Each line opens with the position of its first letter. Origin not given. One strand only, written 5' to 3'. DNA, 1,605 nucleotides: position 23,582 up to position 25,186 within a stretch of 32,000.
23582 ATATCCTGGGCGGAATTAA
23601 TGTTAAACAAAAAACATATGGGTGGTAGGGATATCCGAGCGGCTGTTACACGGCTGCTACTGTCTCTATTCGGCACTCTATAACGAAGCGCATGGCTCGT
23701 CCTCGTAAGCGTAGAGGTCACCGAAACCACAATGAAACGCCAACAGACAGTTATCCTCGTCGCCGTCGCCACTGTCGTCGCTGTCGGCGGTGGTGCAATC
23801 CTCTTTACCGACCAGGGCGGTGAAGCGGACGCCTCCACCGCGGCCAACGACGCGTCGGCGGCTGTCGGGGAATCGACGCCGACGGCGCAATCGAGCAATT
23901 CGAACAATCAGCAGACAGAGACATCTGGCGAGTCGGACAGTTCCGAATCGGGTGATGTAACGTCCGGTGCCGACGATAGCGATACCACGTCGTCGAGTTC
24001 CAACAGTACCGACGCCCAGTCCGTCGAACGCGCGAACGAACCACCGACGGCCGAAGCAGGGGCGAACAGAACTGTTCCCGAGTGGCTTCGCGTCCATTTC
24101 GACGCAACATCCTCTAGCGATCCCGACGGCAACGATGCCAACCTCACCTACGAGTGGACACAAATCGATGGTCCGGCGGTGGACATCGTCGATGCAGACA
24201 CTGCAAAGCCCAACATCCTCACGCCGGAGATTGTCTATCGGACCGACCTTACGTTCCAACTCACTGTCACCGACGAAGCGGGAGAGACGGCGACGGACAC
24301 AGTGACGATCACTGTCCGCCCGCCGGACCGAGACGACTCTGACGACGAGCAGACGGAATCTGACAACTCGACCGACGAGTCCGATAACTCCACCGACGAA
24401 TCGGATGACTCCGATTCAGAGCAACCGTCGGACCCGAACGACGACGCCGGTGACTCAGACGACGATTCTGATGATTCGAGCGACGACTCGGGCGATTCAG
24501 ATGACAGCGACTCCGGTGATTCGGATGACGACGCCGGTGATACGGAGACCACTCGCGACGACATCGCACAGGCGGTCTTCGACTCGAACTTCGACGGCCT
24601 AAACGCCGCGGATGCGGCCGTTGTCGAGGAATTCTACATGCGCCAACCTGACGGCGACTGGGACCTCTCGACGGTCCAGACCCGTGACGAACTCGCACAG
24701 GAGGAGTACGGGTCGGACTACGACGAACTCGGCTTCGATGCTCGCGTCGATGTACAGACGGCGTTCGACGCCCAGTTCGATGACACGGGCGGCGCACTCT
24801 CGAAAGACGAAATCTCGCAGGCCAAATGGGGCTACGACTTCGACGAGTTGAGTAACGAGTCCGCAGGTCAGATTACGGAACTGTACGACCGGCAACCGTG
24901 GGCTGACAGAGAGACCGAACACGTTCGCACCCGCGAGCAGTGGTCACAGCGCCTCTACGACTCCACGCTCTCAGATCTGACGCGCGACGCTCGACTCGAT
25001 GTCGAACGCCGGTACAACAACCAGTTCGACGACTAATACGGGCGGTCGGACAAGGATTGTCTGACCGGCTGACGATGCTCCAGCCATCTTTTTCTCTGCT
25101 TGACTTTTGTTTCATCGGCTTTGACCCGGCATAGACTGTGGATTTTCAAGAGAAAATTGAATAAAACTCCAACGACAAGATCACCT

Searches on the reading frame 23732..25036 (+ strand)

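Call 64: search_protein_families(library=ncbifam, proteins=[window:23732-25036:+], max_evalue=0.01)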
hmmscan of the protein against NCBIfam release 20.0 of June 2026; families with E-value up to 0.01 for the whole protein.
window:23732-25036:+ (434 aa): 2 families
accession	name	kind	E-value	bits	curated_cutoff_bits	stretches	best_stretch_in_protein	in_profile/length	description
NF038112.1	myxo_dep_M36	subfamily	7.8e-20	69.7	1500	1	84-223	1268-1401/1604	myxosortase-dependent M36 family metallopeptidase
NF038111.1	rhom_dep_M36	equivalog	8.7e-10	36.7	1700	1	96-209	1178-1289/1315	rhombosortase-dependent M36 family metallopeptidase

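Call 65: search_protein_families(library=pfam, proteins=[window:23732-25036:+], max_evalue=0.01)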
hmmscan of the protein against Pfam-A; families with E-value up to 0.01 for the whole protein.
window:23732-25036:+ (434 aa): 3 families
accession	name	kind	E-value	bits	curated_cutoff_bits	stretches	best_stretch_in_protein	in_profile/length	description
PF22352.2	K319L-like_PKD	-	1.2e-14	54.4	27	1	109-195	1-84/84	K319L-like, PKD domain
PF18911.6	PKD_4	-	1.7e-06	28.4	27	1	102-195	1-85/85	PKD domain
PF21027.3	Sde0182_C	-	0.0027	18.7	27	1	121-154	2-28/83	Cellulose-binding protein Sde0182, C-terminal domain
